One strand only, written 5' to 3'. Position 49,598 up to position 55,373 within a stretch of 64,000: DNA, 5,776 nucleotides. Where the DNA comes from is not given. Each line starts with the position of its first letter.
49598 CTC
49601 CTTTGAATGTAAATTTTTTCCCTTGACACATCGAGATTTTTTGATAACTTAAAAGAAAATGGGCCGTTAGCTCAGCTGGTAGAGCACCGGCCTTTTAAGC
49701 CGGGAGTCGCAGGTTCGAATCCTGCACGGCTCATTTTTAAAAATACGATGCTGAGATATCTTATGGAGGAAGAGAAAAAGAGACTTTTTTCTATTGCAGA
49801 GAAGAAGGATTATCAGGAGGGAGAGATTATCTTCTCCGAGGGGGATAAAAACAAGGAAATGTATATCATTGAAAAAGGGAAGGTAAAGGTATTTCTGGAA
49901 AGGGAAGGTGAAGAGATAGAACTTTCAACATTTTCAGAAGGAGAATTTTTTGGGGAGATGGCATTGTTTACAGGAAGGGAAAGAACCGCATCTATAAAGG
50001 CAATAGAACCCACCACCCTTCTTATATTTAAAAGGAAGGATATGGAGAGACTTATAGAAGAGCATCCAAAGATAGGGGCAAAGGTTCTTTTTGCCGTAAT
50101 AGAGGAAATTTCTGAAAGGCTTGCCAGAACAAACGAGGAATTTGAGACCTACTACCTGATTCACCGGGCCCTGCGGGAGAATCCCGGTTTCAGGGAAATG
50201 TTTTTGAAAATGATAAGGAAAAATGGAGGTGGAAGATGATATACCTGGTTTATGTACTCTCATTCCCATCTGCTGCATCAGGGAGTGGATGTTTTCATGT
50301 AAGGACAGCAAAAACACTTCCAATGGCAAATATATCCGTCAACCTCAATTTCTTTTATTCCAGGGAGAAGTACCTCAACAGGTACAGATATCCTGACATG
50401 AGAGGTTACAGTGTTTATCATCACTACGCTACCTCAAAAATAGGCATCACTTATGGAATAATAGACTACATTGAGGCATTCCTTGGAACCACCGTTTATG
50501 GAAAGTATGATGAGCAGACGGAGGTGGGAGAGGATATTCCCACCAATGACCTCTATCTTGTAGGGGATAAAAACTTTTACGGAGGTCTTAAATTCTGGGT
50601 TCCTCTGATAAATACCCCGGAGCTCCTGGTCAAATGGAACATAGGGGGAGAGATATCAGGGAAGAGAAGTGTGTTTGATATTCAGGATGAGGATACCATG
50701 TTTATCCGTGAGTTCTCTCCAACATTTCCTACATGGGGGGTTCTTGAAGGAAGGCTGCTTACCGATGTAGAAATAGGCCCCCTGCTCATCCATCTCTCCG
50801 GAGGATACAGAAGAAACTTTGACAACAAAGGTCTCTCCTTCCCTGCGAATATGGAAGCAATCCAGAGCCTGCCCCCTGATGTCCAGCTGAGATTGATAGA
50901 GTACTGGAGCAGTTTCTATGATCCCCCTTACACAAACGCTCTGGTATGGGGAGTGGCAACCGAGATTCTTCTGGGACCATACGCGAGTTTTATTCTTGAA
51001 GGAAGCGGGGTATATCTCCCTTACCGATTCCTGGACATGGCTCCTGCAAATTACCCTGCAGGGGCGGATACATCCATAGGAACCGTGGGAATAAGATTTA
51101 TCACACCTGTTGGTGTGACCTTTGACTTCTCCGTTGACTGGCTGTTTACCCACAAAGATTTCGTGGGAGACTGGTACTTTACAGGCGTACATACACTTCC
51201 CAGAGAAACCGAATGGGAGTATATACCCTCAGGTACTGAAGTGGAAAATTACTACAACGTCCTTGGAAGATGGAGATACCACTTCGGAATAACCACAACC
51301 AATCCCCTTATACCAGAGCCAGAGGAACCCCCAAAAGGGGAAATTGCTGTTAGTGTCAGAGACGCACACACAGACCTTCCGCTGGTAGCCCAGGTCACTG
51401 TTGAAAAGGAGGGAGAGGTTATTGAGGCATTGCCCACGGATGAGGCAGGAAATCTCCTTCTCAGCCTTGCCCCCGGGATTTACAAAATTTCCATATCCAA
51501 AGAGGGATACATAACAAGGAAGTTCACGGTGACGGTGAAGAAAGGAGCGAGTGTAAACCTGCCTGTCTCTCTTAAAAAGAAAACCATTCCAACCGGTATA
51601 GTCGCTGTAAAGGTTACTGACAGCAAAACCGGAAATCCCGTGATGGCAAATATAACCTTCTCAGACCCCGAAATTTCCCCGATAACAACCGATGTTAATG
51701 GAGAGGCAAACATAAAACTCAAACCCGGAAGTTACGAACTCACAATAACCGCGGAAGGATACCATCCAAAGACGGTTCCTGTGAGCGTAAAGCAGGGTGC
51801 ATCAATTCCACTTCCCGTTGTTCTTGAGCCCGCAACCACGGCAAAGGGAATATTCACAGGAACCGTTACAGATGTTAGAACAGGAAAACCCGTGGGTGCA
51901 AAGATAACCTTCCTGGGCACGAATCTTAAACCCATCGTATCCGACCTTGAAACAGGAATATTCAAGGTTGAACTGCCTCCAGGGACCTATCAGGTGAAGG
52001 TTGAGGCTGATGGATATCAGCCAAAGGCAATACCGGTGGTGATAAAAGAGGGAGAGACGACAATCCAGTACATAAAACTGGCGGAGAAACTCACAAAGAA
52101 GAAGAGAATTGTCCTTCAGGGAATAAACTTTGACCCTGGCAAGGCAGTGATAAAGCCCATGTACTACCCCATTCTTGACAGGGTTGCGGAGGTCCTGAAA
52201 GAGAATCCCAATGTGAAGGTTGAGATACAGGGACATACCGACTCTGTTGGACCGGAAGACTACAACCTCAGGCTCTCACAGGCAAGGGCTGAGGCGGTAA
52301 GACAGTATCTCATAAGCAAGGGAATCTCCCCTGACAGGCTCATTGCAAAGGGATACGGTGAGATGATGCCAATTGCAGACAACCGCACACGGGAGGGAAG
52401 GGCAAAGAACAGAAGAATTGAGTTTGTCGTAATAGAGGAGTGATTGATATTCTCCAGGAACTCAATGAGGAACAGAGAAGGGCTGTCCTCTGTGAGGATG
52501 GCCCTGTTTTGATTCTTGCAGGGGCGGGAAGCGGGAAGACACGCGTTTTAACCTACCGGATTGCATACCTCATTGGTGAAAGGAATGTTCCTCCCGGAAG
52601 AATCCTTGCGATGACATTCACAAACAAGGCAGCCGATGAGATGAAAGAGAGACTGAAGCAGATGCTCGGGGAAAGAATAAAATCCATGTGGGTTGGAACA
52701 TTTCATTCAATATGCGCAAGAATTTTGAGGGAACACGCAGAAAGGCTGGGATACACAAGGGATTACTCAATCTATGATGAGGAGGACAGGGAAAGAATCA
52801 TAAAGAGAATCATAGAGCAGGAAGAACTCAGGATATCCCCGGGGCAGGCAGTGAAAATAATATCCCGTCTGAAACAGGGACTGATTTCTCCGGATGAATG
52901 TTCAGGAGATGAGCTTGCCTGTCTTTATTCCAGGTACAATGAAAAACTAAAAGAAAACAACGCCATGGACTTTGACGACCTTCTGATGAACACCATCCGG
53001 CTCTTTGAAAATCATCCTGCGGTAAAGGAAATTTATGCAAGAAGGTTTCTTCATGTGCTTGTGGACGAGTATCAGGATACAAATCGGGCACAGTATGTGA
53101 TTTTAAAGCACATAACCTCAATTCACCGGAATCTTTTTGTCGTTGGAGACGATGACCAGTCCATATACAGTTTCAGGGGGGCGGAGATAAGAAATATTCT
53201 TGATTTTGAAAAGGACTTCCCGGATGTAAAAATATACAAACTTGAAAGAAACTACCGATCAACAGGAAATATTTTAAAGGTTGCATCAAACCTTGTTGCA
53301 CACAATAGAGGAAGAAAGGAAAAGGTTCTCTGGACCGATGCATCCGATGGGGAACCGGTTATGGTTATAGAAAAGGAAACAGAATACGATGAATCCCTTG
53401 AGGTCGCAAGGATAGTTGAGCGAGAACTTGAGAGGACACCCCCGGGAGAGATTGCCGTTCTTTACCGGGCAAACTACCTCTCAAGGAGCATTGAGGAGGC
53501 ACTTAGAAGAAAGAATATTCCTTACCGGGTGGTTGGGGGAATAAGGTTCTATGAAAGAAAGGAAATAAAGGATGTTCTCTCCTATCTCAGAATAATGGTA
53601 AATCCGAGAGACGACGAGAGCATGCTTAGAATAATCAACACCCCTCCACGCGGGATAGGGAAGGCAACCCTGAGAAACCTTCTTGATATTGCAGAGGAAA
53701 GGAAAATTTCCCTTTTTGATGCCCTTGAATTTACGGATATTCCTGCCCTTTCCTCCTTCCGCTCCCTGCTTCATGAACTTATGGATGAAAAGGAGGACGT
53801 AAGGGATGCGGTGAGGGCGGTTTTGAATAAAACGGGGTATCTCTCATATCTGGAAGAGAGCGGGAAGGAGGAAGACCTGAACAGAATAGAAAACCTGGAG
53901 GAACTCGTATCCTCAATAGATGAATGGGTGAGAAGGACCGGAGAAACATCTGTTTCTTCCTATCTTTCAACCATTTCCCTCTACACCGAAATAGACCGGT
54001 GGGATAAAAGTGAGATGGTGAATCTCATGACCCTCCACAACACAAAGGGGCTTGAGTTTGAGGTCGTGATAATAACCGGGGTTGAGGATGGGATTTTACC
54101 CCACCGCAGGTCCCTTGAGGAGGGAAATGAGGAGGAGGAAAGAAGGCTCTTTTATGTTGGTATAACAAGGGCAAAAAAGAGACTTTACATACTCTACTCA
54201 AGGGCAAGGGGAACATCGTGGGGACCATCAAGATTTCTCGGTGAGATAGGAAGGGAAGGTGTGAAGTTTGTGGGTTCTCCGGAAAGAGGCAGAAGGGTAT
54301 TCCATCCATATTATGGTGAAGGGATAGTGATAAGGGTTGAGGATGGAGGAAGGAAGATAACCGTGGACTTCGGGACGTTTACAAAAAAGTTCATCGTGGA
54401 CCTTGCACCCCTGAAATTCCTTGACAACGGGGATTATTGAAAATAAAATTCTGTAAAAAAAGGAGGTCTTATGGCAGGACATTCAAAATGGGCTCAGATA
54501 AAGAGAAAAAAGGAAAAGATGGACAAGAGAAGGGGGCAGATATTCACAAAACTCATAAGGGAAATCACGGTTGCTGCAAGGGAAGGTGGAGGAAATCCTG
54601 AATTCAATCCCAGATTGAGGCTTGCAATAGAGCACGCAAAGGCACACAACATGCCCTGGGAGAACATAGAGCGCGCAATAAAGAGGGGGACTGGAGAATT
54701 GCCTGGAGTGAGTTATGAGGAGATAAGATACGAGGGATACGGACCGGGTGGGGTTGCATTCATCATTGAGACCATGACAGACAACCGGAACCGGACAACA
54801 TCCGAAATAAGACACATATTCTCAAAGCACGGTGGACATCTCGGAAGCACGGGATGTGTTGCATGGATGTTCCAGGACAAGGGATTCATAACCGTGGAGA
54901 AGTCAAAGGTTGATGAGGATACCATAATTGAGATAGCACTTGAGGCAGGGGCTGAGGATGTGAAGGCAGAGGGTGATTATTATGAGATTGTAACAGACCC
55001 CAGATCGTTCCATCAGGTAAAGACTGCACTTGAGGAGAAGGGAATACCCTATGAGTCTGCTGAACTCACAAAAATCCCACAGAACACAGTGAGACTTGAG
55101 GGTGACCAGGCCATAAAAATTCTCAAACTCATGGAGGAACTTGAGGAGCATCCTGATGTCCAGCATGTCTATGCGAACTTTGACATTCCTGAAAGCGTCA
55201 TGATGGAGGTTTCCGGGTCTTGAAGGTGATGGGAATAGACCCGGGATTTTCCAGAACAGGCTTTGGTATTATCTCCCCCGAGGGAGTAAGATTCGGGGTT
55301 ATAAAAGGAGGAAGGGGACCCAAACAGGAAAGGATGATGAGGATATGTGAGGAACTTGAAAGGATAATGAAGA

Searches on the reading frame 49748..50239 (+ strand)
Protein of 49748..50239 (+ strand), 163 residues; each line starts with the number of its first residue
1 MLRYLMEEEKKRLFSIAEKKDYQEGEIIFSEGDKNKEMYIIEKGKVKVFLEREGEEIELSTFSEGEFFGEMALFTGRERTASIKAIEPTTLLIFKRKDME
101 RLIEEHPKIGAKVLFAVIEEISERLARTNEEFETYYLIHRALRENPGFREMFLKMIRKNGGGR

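Call 40: search_protein_families(library=pfam, proteins=[window:49748-50239:+], max_evalue=0.00001)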
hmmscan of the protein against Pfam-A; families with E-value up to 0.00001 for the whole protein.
window:49748-50239:+ (163 aa): 1 family
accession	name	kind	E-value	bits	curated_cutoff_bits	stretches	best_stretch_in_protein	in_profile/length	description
PF00027.35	cNMP_binding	-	1.8e-26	92.3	27.5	1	20-106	2-89/89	Cyclic nucleotide-binding domain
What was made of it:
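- A cyclic-nucleotide-binding protein is encoded at 49748-50239 (call 40).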

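Call 43: search_solved_structures(query=window:49748-50239:+, max_evalue=0.001)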
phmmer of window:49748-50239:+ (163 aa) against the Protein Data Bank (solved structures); distinct sequences matched with E-value up to 0.001: 181 (the best 60 are shown).
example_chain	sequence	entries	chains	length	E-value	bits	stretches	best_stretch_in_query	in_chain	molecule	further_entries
5ezr_A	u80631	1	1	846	3.3e-25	92.1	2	2-85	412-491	cGMP-dependent protein kinase, putative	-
4rz7_A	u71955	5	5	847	3.3e-25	92.1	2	2-85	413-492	cGMP-dependent protein kinase, putative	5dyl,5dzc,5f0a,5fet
9p74_A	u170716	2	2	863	3.6e-25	92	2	2-85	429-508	cGMP-dependent protein kinase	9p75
5dyk_A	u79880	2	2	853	1e-24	90.5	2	5-97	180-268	CGMP-dependent protein kinase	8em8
9ya0_MA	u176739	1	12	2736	7.9e-21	77.9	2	4-100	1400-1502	PCR12, TGME49_219070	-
3shr_A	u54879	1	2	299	1.2e-19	74.1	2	5-104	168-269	cGMP-dependent protein kinase 1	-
1cx4_A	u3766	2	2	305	1.3e-19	74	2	4-109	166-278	CAMP-DEPENDENT PROTEIN KINASE REGULATORY SUBUNIT TYPE II BETA | cAMP-dependent protein kinase type II-beta regulatory subunit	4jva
6wjf_C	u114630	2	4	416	2.8e-19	72.9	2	4-109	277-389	cAMP-dependent protein kinase type II-beta regulatory subunit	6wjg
3tnp_B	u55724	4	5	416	4.3e-19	72.2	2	4-109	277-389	cAMP-dependent protein kinase type II-beta regulatory subunit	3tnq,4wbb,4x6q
4z07_A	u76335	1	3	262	6.2e-19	71.7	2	5-103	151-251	cGMP-dependent protein kinase 1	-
7ssb_A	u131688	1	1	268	9.1e-19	71.2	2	5-103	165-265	cGMP-dependent protein kinase 1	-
6hq3_A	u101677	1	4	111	2.2e-18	70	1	17-109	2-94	EAL Enzyme Bd1971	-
6hq2_A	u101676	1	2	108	3.2e-18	69.4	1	17-103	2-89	EAL Enzyme Bd1971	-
7lv3_A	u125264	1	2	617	3.5e-18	69.3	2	5-103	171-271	Isoform Beta of cGMP-dependent protein kinase 1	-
5kbf_A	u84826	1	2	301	6.8e-18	68.4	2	10-103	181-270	CAMP-dependent protein kinase regulatory subunit, putative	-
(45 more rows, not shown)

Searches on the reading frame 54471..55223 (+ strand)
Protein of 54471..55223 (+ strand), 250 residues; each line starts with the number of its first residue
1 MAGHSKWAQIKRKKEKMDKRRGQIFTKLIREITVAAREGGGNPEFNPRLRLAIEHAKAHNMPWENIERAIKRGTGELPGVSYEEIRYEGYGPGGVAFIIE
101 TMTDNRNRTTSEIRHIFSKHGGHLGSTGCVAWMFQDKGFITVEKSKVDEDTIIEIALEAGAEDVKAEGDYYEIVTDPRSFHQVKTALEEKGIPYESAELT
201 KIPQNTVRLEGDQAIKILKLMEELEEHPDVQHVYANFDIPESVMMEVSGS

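Call 40: search_protein_families(library=pfam, proteins=[window:54471-55223:+], max_evalue=0.00001)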
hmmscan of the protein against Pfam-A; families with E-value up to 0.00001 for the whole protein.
window:54471-55223:+ (250 aa): 2 families
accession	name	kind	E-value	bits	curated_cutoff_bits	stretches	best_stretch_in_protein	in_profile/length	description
PF01709.26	Transcrip_reg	-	4.9e-66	221.8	27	1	82-237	1-160/160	TACO1/YebC second and third domain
PF20772.2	TACO1_YebC_N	-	8.8e-34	116.3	36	1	5-76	1-73/73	TACO1/YebC protein N-terminal domain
